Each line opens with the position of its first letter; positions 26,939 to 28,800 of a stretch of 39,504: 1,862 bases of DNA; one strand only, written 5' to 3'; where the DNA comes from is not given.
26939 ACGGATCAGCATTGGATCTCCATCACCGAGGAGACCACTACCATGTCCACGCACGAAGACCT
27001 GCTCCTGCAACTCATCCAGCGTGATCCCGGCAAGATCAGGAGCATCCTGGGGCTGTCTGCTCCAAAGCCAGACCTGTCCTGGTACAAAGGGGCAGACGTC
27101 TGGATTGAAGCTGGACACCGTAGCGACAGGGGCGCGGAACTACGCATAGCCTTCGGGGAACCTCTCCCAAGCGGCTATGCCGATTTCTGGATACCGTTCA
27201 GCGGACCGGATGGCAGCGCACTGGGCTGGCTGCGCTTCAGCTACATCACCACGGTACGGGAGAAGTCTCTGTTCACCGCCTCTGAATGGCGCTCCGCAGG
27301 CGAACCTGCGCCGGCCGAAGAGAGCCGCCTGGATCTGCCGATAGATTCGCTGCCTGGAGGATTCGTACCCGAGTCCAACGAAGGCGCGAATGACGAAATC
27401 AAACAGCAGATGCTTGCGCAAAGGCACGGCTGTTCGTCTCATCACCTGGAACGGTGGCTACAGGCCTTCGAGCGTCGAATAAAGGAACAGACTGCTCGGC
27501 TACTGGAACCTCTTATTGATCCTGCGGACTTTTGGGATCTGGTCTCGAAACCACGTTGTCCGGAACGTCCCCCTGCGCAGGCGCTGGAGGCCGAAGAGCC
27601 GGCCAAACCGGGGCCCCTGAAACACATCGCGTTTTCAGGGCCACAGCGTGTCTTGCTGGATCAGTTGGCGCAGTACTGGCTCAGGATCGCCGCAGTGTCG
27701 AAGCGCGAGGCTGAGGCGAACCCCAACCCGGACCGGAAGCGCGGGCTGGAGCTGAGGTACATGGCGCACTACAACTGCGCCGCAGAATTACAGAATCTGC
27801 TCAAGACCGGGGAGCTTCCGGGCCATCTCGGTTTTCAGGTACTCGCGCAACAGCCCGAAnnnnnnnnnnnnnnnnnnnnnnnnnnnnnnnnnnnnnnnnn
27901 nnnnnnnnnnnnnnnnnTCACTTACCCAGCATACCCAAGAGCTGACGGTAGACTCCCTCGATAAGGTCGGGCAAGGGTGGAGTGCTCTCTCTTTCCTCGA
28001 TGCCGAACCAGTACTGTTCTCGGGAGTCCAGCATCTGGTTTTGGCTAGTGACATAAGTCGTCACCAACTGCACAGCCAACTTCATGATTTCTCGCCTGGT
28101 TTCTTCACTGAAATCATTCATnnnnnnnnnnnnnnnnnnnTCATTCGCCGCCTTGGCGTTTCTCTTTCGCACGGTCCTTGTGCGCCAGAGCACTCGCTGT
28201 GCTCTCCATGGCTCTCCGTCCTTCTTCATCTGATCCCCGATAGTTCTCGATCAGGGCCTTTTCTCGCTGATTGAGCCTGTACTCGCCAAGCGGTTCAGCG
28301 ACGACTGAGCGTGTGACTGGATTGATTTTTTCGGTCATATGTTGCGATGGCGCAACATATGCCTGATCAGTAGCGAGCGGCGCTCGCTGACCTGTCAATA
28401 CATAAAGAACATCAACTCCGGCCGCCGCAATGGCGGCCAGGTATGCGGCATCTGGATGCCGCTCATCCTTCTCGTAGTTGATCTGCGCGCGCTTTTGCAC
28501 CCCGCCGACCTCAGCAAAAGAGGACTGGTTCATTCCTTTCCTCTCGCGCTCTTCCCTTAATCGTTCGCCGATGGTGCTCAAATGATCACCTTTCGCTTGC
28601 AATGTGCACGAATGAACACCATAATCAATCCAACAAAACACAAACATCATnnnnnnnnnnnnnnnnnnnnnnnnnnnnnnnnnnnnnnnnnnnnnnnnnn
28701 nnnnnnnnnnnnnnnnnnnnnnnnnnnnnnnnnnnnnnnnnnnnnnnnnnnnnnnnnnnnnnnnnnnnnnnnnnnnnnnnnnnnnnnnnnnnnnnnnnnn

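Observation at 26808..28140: Unrecognisable 293-aa cargo gene plus a repressor-coupled 67-aa ORF in the lysogeny control region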

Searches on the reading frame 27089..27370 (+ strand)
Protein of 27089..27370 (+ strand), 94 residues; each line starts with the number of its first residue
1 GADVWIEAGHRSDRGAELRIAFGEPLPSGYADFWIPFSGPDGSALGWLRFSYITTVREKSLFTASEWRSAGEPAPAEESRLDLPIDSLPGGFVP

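Call 63: find_related_loci(query=A6, collection=genome_contigs, flank=6000)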
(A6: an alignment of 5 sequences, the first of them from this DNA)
Query A6 (94 aa) in genome_contigs; peptide patterns used: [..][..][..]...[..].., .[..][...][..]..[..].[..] (x = any residue, [..] = any of these).
13 stretches matched a pattern; 1 encode a relative of the query (tblastn E <= 1e-3); 1 distinct loci.
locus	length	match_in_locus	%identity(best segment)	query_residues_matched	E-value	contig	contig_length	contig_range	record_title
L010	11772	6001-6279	56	2-94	2e-32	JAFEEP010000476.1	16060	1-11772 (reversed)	MAG: Proteobacteria bacterium isolate SZAS CTRL-27 CK_MAG-1__476__length-16060, whole genome shotgun sequence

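Call 66: find_related_loci(query=A6, collection=viral_contigs, flank=5000)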
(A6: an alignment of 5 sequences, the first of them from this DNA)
Query A6 (94 aa) in viral_contigs; peptide patterns used: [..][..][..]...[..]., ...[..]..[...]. (x = any residue, [..] = any of these).
73 stretches matched a pattern; 13 encode a relative of the query (tblastn E <= 1e-3); 13 distinct loci.
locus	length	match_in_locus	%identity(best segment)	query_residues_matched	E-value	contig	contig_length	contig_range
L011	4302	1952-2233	94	1-94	2e-57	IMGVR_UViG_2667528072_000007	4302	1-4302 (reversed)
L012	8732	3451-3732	94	1-94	2e-57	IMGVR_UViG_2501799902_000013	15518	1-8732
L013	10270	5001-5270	92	1-90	2e-52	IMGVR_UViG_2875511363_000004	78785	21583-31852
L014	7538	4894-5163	92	1-90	2e-52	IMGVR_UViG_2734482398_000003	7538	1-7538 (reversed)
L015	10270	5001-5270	92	1-90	2e-52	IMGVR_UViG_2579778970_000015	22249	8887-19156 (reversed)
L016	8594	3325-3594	92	1-90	2e-52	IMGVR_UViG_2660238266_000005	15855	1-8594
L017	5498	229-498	92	1-90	1e-52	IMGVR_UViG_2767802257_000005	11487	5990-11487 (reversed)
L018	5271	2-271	87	5-94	5e-51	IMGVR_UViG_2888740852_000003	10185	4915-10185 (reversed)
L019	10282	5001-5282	84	1-94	4e-51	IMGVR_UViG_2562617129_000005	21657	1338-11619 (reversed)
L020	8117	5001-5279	75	2-94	1e-40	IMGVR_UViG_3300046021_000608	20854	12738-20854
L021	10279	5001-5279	66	2-94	4e-34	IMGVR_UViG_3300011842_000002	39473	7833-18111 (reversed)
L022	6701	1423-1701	63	2-94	3e-33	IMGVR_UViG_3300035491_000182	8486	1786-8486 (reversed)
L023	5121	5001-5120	95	1-40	5e-22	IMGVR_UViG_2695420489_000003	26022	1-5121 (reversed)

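Call 73: search_solved_structures(query=A4, max_evalue=10)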
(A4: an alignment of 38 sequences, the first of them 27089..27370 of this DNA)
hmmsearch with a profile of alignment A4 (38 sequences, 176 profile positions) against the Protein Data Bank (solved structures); distinct sequences matched with E-value up to 10: 2.
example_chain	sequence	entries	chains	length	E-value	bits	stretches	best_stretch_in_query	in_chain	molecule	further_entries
3q48_A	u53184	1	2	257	0.18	15.1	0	37-63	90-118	Chaperone CupB2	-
4hse_A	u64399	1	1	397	8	9.7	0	89-153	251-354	Chaperone protein ClpB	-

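Call 78: search_dna_similar(query=window:27089-27370:+, collection=phages, mode=protein, max_evalue=0.01, rows=spread, max_rows=40)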
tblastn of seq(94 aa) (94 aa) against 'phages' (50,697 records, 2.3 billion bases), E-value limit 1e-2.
Records with a match: 23; places in all: 23; records where one place covers at least 80% of the query: 23.
Best place of each record, by identity: 90-95% 22; 80-90% 1.
By first word of the organism name: Pseudomonas 23.
By host as written in the record: Pseudomonas aeruginosa 17; - 4; Pseudomonas aeruginosa 37 1; Pseudomonas aeruginosa ST773 (NDM-1-producing) 1.
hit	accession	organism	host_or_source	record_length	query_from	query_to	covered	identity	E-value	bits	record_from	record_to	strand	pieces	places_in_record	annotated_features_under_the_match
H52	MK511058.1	Pseudomonas phage vB_Pae_CF53b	Pseudomonas aeruginosa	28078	1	94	100%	93.6%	2e-54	186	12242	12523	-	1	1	hypothetical protein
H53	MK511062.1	Pseudomonas phage vB_Pae_CF127b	Pseudomonas aeruginosa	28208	1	94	100%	93.6%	2e-54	186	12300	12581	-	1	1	hypothetical protein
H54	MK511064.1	Pseudomonas phage vB_Pae_BR58a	Pseudomonas aeruginosa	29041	1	94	100%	93.6%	2e-54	186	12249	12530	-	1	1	hypothetical protein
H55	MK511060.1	Pseudomonas phage vB_Pae_CF118c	Pseudomonas aeruginosa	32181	1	94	100%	93.6%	2e-54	186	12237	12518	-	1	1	hypothetical protein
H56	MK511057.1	Pseudomonas phage vB_Pae_CF5a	Pseudomonas aeruginosa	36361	1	94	100%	93.6%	2e-54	186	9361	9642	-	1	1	hypothetical protein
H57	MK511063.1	Pseudomonas phage vB_Pae_CF177a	Pseudomonas aeruginosa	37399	1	94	100%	93.6%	2e-54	186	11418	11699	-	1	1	hypothetical protein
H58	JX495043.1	Pseudomonas phage JBD67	-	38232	1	94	100%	93.6%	2e-54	186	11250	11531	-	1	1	hypothetical protein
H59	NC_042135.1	Pseudomonas phage JBD67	-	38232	1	94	100%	93.6%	2e-54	186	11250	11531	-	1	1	hypothetical protein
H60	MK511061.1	Pseudomonas phage vB_Pae_CF125a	Pseudomonas aeruginosa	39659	1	94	100%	93.6%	2e-54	186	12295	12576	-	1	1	hypothetical protein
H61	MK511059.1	Pseudomonas phage vB_Pae_CF78a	Pseudomonas aeruginosa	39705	1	94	100%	93.6%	2e-54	186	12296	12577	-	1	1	hypothetical protein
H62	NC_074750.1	Pseudomonas phage vB_Pae_CF78a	Pseudomonas aeruginosa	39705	1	94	100%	93.6%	2e-54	186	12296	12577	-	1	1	hypothetical protein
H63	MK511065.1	Pseudomonas phage vB_Pae_BR141c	Pseudomonas aeruginosa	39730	1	94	100%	93.6%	2e-54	186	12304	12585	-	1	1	hypothetical protein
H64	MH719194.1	Pseudomonas phage Ps60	Pseudomonas aeruginosa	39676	1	94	100%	93.6%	5e-53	182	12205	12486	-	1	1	hypothetical protein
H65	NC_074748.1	Pseudomonas phage Ps60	Pseudomonas aeruginosa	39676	1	94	100%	93.6%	5e-53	182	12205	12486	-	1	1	hypothetical protein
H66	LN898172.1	Pseudomonas phage vB_PaeS_PM105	Pseudomonas aeruginosa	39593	1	94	100%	92.6%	2e-52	180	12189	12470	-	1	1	PM105_22: hypothetical protein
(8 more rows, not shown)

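Call 103: find_related_loci(query=A6, collection=metagenome_contigs, flank=6000)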
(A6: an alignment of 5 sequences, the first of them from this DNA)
Query A6 (94 aa) in metagenome_contigs; peptide patterns used: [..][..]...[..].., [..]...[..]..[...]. (x = any residue, [..] = any of these).
410 stretches matched a pattern; 4 encode a relative of the query (tblastn E <= 1e-3); 4 distinct loci.
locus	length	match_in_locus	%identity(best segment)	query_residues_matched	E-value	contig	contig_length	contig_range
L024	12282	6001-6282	94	1-94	7e-58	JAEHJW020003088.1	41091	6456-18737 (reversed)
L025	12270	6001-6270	92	1-90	5e-53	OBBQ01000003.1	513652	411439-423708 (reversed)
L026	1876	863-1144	85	1-94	1e-53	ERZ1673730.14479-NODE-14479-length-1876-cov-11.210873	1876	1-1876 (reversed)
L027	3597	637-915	62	1-93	5e-33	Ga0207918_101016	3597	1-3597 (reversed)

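Call 122: search_protein_families(library=pfam, proteins=[L011:2669-3052:-, L011:3090-3626:-], max_evalue=0.01)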
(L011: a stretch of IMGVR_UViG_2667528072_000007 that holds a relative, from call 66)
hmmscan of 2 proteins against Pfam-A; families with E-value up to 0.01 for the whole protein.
L011:2669-3052:- (127 aa): 1 family
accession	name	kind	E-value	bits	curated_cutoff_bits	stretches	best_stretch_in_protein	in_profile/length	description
PF10711.15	DUF2513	-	1.2e-18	67.7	29.6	1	7-101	1-99/100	Hypothetical protein (DUF2513)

L011:3090-3626:- (178 aa): 0 families

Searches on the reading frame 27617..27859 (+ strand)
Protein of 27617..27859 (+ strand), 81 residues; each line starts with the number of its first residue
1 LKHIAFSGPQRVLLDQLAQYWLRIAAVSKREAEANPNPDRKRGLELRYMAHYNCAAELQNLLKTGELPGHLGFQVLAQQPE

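Call 79: search_dna_similar(query=window:27617-27859:+, collection=phages, mode=protein, max_evalue=0.01, rows=spread, max_rows=40)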
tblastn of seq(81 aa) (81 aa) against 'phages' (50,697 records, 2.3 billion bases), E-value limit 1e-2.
Records with a match: 17; places in all: 17; records where one place covers at least 80% of the query: 17.
Best place of each record, by identity: 95-99% 1; 90-95% 4; 80-90% 9; 60-80% 3.
By first word of the organism name: Pseudomonas 17.
By host as written in the record: Pseudomonas aeruginosa 14; - 2; Pseudomonas aeruginosa PA14 1.
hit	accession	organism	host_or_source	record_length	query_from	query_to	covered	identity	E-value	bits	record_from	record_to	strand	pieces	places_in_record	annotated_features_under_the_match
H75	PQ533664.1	Pseudomonas phage Young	Pseudomonas aeruginosa PA14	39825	1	81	100%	98.8%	2e-48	167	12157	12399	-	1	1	hypothetical protein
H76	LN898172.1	Pseudomonas phage vB_PaeS_PM105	Pseudomonas aeruginosa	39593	1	81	100%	93.8%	2e-46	162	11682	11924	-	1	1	PM105_22: hypothetical protein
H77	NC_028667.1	Pseudomonas phage vB_PaeS_PM105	Pseudomonas aeruginosa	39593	1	81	100%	93.8%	2e-46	162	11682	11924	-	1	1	PM105_22: hypothetical protein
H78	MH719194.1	Pseudomonas phage Ps60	Pseudomonas aeruginosa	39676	1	81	100%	92.6%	2e-45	159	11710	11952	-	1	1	hypothetical protein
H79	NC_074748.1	Pseudomonas phage Ps60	Pseudomonas aeruginosa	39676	1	81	100%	92.6%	2e-45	159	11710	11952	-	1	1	hypothetical protein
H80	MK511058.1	Pseudomonas phage vB_Pae_CF53b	Pseudomonas aeruginosa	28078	1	81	100%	86.4%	3e-42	150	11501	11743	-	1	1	hypothetical protein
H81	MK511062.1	Pseudomonas phage vB_Pae_CF127b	Pseudomonas aeruginosa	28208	1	81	100%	86.4%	3e-42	150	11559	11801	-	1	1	hypothetical protein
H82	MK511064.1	Pseudomonas phage vB_Pae_BR58a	Pseudomonas aeruginosa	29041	1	81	100%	86.4%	3e-42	150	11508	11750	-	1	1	hypothetical protein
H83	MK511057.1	Pseudomonas phage vB_Pae_CF5a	Pseudomonas aeruginosa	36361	1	81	100%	86.4%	3e-42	150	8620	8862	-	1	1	hypothetical protein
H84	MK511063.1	Pseudomonas phage vB_Pae_CF177a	Pseudomonas aeruginosa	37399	1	81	100%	86.4%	3e-42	150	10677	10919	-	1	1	hypothetical protein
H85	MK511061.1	Pseudomonas phage vB_Pae_CF125a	Pseudomonas aeruginosa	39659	1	81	100%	86.4%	3e-42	150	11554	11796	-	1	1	hypothetical protein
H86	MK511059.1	Pseudomonas phage vB_Pae_CF78a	Pseudomonas aeruginosa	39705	1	81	100%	86.4%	3e-42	150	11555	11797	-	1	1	hypothetical protein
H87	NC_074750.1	Pseudomonas phage vB_Pae_CF78a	Pseudomonas aeruginosa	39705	1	81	100%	86.4%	3e-42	150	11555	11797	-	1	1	hypothetical protein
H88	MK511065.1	Pseudomonas phage vB_Pae_BR141c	Pseudomonas aeruginosa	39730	1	81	100%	86.4%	3e-42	150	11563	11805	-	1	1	hypothetical protein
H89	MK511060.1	Pseudomonas phage vB_Pae_CF118c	Pseudomonas aeruginosa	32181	1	81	100%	75.8%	1e-21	156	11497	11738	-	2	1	hypothetical protein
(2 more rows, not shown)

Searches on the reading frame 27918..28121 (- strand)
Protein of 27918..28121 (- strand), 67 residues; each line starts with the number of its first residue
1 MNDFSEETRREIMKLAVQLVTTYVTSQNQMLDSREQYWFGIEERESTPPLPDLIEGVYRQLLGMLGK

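Call 7: search_protein_families(library=pfam, proteins=[window:27918-28121:-], max_evalue=1)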
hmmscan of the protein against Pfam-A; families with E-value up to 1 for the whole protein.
window:27918-28121:- (67 aa): 0 families

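Call 8: search_protein_families(library=phrogs, proteins=[window:27918-28121:-], max_evalue=1)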
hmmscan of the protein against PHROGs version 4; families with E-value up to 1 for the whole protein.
window:27918-28121:- (67 aa): 1 family
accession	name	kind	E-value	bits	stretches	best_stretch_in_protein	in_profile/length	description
phrog_33280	-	unknown function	1.8e-46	157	1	1-67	1-67/67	-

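Call 12: search_protein_families(library=padloc, proteins=[window:27918-28121:-], max_evalue=1)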
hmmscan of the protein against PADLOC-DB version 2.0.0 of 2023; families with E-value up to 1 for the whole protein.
window:27918-28121:- (67 aa): 0 families

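Call 13: search_protein_families(library=ncbifam, proteins=[window:27918-28121:-], max_evalue=1)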
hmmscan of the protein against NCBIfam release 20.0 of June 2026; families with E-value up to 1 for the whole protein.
window:27918-28121:- (67 aa): 0 families

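Call 15: search_solved_structures(query=window:27918-28121:-, max_evalue=10)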
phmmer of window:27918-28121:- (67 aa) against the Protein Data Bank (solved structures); distinct sequences matched with E-value up to 10: 0.

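Call 25: find_homologous_proteins(query=window:27918-28121:-)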
Query window:27918-28121:- (67 aa): 5 proteins with E <= 0.001 among 5 candidates.
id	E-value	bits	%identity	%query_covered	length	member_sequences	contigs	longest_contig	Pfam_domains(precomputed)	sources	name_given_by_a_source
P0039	2.4e-35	136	97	100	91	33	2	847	-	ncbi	-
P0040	3.8e-32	126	91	100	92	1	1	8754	-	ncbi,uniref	ncbi:hypothetical protein ACNUIU_33530 [Pseudomonas aeruginosa]|uniref:hypothetical protein n=1 Tax=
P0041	4.1e-30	120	88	100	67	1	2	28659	-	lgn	-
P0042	1.5e-27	112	98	82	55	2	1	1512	-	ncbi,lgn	-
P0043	2.3e-10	58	94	51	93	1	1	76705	-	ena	-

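Call 55: predict_structure(alignment_id=A3)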
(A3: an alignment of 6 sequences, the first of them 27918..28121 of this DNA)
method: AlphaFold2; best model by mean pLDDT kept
length: 67 residues; sequences in the alignment: 6
mean_pLDDT: 68.8   pTM: 0.36
mean pLDDT of the five models: 68.8, 65.7, 63.1, 61.8, 60.7
residues with pLDDT >= 90: 2; 70-90: 33; 50-70: 23; < 50: 9
segments of 3 or more residues with pLDDT < 50: 41-46
pLDDT, mean of each block of 10 residues (from residue 1): 76 88 78 53 49 69 69
secondary structure, 60 per line:
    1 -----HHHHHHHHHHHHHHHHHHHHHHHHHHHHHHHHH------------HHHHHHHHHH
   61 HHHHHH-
elements in order: H6-38 H51-66

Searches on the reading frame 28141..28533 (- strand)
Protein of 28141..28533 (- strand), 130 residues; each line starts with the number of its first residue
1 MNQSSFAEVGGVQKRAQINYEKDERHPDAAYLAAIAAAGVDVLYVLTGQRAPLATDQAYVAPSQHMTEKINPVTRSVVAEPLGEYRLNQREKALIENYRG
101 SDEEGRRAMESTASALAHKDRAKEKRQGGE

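Call 12: search_protein_families(library=padloc, proteins=[window:28141-28533:-], max_evalue=1)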
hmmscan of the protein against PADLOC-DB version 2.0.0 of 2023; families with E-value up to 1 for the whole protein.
window:28141-28533:- (130 aa): 2 families
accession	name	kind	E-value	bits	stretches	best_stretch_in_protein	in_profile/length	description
PDLC03949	RmrA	-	0.0091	12.9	1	2-67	17-83/363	-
PDLC03952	RmrA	-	0.026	11.4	1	1-38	36-73/395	-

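Call 13: search_protein_families(library=ncbifam, proteins=[window:28141-28533:-], max_evalue=1)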
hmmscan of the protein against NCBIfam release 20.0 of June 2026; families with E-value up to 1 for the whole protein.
window:28141-28533:- (130 aa): 1 family
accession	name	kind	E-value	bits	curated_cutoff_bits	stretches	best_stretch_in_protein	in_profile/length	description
NF041951.1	phage_RstR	subfamily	0.0064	16.7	80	1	1-69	16-87/108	RstR family transcriptional repressor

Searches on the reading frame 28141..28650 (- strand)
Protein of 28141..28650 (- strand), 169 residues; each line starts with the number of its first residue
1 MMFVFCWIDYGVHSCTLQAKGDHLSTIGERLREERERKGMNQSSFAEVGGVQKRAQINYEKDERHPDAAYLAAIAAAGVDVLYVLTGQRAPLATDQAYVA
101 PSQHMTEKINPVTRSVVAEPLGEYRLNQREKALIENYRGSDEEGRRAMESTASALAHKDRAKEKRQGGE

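Call 7: search_protein_families(library=pfam, proteins=[window:28141-28650:-], max_evalue=1)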
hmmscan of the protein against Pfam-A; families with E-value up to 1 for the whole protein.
window:28141-28650:- (169 aa): 3 families
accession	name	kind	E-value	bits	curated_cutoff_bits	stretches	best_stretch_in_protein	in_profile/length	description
PF01381.28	HTH_3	-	6.4e-06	26.5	23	1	31-77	1-47/55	Helix-turn-helix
PF13560.12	HTH_31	-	0.0032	18.2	27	1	27-77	2-53/64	Helix-turn-helix domain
PF12844.13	HTH_19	-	0.0045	17.3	30.2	1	28-75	1-48/64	Helix-turn-helix domain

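Call 8: search_protein_families(library=phrogs, proteins=[window:28141-28650:-], max_evalue=1)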
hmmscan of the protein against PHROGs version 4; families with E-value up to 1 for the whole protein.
window:28141-28650:- (169 aa): 17 families
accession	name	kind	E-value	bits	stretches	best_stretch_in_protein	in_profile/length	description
phrog_8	-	transcription regulation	1.6e-15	58.4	1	25-146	160-260/346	transcriptional regulator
phrog_2328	-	transcription regulation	1.2e-09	39.1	1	25-95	14-85/128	transcriptional repressor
phrog_17822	-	unknown function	1.7e-09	38.4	1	27-99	8-80/267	-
phrog_4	-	transcription regulation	4.5e-09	36.8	1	20-112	126-216/400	transcriptional repressor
phrog_4836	-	transcription regulation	3.1e-08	34.4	1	26-96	75-146/194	CII-like regulator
phrog_3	-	transcription regulation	1e-06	29.8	1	24-87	86-148/430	transcriptional repressor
phrog_2104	-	unknown function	5.9e-06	27.4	1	29-76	42-89/103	-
phrog_2439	-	transcription regulation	7.1e-05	22.8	1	25-77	6-58/367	transcriptional regulator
phrog_5823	-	transcription regulation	8.5e-05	22.8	1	25-96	5-77/404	transcriptional regulator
phrog_147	-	transcription regulation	0.0015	19.9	1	25-75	3-54/100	transcriptional regulator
phrog_1373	-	transcription regulation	0.002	19.2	1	24-77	62-114/166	transcriptional regulator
phrog_4739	-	unknown function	0.0084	16.7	1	22-114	63-156/167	-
phrog_7241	-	transcription regulation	0.013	16.6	1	31-77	66-112/122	transcriptional regulator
phrog_13142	-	unknown function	0.013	16.4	1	124-164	118-157/168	-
phrog_2967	-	transcription regulation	0.022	15.3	1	26-77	10-61/225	transcriptional regulator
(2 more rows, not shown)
